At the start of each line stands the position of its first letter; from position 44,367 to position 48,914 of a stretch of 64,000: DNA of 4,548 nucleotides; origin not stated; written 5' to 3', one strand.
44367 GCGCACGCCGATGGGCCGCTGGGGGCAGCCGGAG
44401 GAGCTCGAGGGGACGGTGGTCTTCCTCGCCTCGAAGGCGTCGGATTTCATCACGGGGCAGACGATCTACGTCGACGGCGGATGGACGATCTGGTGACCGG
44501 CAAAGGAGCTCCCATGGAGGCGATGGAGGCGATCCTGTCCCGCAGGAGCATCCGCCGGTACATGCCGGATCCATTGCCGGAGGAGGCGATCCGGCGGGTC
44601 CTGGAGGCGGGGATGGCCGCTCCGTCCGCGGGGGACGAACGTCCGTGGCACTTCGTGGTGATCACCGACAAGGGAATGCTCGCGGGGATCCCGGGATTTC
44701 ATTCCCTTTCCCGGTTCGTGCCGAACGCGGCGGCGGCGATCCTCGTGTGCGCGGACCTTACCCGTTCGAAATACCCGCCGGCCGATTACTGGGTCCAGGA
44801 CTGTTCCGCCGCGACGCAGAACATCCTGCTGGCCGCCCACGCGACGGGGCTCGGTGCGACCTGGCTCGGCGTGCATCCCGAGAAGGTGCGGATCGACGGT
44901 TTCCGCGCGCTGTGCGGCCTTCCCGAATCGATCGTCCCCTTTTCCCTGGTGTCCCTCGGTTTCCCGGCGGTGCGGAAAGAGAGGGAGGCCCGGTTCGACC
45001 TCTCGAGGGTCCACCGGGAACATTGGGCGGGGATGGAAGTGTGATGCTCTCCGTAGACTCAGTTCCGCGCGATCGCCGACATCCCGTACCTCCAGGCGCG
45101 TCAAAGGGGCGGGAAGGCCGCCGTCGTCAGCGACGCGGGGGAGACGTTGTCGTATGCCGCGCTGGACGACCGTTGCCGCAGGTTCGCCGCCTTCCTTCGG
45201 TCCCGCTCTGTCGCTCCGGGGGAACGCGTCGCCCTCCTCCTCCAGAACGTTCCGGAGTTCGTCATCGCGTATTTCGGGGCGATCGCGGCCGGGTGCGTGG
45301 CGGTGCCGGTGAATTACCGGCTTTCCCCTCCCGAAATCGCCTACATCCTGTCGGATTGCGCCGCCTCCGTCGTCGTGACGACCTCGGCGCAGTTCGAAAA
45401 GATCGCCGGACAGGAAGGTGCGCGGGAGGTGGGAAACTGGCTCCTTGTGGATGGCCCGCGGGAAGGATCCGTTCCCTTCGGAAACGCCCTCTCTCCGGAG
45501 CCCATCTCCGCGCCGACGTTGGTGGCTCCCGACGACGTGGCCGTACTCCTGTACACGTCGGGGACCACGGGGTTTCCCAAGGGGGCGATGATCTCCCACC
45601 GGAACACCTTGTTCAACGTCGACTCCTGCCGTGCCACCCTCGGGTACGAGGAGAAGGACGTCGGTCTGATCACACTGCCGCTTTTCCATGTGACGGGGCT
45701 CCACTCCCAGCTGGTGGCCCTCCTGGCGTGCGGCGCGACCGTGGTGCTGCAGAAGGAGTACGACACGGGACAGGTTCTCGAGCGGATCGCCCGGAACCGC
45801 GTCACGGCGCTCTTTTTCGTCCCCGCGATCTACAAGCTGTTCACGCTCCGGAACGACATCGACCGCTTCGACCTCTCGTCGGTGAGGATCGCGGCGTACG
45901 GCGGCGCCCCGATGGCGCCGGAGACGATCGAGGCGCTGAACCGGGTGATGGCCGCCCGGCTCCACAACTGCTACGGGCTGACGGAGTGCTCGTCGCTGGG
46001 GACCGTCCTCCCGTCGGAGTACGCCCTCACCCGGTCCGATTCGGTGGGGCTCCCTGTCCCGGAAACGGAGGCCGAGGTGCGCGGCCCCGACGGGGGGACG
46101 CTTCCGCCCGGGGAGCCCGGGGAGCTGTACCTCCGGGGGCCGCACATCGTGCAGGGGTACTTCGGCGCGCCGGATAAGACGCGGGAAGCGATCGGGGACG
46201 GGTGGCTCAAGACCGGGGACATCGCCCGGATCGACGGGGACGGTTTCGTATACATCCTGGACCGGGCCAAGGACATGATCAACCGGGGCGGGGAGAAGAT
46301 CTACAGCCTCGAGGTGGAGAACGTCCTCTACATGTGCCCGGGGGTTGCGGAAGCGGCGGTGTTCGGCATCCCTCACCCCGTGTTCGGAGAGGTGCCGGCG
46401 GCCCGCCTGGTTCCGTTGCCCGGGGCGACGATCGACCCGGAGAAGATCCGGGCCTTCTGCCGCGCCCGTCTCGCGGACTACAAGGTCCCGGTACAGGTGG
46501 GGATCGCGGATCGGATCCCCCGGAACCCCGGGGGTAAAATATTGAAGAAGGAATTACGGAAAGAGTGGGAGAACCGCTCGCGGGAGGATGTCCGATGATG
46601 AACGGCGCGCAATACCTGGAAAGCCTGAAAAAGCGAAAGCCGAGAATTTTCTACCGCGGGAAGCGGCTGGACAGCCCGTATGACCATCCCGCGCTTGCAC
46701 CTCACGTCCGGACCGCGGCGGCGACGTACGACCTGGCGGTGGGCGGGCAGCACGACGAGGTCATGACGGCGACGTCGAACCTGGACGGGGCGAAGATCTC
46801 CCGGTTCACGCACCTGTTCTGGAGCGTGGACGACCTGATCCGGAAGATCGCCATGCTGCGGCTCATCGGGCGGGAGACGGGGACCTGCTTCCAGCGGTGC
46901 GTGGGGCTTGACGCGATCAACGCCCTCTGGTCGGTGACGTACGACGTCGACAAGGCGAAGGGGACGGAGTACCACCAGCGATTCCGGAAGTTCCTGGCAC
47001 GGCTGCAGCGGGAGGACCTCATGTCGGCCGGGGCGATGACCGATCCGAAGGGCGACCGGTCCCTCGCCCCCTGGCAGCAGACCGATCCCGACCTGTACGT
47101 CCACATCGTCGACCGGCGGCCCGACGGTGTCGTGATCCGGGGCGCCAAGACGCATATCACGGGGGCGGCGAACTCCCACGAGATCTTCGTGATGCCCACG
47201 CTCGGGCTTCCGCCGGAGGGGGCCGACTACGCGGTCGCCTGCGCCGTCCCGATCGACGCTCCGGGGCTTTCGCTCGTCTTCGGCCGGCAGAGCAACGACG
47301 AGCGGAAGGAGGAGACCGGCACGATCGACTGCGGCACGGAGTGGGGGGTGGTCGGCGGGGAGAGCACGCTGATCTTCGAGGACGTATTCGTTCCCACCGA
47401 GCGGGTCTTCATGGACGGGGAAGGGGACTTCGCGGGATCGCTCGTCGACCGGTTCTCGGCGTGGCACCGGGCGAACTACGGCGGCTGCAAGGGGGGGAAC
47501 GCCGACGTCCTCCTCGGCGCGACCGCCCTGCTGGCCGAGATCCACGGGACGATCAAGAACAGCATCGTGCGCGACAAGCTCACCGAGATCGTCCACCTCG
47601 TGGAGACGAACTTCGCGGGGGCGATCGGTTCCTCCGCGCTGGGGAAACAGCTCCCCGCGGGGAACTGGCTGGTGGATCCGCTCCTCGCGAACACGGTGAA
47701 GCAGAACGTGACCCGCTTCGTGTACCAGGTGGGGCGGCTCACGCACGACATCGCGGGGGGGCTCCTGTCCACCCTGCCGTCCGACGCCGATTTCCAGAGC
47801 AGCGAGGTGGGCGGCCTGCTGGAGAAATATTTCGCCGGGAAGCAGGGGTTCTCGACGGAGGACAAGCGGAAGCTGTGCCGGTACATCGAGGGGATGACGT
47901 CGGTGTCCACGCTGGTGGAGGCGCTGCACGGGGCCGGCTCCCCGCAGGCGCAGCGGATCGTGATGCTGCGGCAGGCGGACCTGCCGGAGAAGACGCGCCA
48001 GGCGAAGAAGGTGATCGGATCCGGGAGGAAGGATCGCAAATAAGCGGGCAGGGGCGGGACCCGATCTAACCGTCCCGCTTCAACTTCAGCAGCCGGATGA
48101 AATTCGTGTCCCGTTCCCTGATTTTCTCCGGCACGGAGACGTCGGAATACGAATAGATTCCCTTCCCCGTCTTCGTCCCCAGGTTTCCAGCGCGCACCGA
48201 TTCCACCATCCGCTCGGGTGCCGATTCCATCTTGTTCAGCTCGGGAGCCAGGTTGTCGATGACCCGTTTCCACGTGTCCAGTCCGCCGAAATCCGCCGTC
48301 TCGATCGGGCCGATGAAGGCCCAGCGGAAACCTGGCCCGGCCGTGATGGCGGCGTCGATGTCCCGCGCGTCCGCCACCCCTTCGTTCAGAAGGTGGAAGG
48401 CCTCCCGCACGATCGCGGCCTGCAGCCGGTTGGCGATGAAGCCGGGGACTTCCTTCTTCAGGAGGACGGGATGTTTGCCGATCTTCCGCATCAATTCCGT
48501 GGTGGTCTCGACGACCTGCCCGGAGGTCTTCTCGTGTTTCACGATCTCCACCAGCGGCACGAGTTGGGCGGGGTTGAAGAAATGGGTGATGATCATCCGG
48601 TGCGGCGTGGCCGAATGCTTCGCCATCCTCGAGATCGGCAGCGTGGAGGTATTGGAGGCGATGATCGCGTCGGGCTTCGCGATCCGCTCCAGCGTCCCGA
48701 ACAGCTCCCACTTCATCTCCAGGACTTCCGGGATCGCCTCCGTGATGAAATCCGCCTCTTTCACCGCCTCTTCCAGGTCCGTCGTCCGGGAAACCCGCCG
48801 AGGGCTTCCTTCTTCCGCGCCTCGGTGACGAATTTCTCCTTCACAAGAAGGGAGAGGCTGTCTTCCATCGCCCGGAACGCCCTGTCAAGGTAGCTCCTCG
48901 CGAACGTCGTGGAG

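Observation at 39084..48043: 4-hydroxybutyryl-CoA dehydratase operon using an AMP-forming ligase and its own ABC importer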

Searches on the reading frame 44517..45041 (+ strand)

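Call 6: search_protein_families(library=pfam, proteins=[window:44517-45041:+])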
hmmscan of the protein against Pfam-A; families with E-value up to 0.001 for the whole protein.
window:44517-45041:+ (175 aa): 2 families
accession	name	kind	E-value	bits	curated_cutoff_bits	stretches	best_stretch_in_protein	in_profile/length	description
PF00881.29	Nitroreductase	-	3.4e-26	92.8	23.5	2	6-52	1-47/167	Nitroreductase family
PF14512.11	TM1586_NiRdase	-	5.8e-08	33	27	0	23-51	158-186/215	Putative TM nitroreductase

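Call 13: search_protein_families(library=ncbifam, proteins=[window:44517-45041:+], max_evalue=0.00001)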
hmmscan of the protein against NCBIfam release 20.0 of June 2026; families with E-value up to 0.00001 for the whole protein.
window:44517-45041:+ (175 aa): 5 families
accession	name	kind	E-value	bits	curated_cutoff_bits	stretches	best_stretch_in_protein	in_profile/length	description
TIGR02476.1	BluB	equivalog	7.9e-18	64.6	150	1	3-54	10-61/205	5,6-dimethylbenzimidazole synthase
NF008033.1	PRK10765.1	equivalog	5.9e-14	52.1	223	1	2-164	4-174/240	oxygen-insensitive NADPH nitroreductase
TIGR03553.1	F420_FbiB_CTERM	equivalog_domain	2.3e-13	50.3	249.55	1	4-52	1-49/194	F420 biosynthesis protein FbiB, C-terminal domain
NF009810.0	PRK13294.1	equivalog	5.1e-13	48.7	304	1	3-52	255-304/449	coenzyme F420-0:L-glutamate ligase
NF008088.0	PRK10828.1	equivalog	2.2e-10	40.4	183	1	1-54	2-55/183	NAD(P)H nitroreductase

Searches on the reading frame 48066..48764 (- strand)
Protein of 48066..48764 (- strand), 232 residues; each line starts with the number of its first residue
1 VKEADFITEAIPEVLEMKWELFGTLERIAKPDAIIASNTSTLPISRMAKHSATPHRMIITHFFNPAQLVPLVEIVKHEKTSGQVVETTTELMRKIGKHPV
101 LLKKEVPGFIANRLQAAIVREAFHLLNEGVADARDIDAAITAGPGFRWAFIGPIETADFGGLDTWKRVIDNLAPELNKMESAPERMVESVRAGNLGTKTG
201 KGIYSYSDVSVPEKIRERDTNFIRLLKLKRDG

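Call 44: search_protein_families(library=ncbifam, proteins=[window:48066-48764:-], max_evalue=1e-10)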
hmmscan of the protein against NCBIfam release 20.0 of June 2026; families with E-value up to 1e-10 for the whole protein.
window:48066-48764:- (232 aa): 19 families
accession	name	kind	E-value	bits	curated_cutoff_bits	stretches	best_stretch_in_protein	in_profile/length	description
NF006125.0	PRK08269.1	equivalog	1.8e-61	208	427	1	1-227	92-317/334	3-hydroxybutyryl-CoA dehydrogenase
NF042925.1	FHMPC_DH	equivalog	2.4e-56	191.2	500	1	2-224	76-298/304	5-formyl-3-hydroxy-2-methylpyridine 4-carboxylate 5-dehydrogenase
NF004783.0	PRK06129.1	equivalog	2.6e-54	184.8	347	1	2-160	81-239/315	3-hydroxyacyl-CoA dehydrogenase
NF004474.0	PRK05808.1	subfamily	5.4e-50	170.3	408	1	1-207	80-283/283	3-hydroxybutyryl-CoA dehydrogenase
NF006124.0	PRK08268.1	subfamily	5e-49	167.6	508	1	2-214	85-295/507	3-hydroxyacyl-CoA dehydrogenase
NF006722.0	PRK09260.1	equivalog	2.1e-48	165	429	1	2-209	81-284/289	3-hydroxyacyl-CoA dehydrogenase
NF005471.0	PRK07066.1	equivalog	4.5e-46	157.3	414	1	2-176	82-257/321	L-carnitine dehydrogenase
NF008363.0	PRK11154.1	equivalog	1.1e-43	149.4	869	1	2-230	388-609/708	fatty acid oxidation complex subunit alpha FadJ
NF005875.0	PRK07819.1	subfamily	2.8e-42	145.1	319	1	3-206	84-286/287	3-hydroxybutyryl-CoA dehydrogenase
TIGR02279.1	PaaC-3OHAcCoADH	equivalog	1.8e-41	142.5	669.4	1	3-209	84-288/503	3-hydroxyacyl-CoA dehydrogenase PaaH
NF006143.0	PRK08293.1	equivalog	2e-41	142.2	312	1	2-208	84-289/291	3-hydroxyacyl-CoA dehydrogenase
NF005716.0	PRK07531.1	equivalog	2.5e-40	138.7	592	1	2-161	79-238/495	carnitine 3-dehydrogenase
NF005715.0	PRK07530.1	equivalog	3.4e-37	128.4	420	1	2-208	82-285/292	3-hydroxybutyryl-CoA dehydrogenase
NF008727.0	PRK11730.1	equivalog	3.6e-37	128.1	870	1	2-227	391-613/717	fatty acid oxidation complex subunit alpha FadB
TIGR02440.1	FadJ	equivalog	1.5e-36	125.9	968.45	1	2-228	383-600/699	fatty acid oxidation complex subunit alpha FadJ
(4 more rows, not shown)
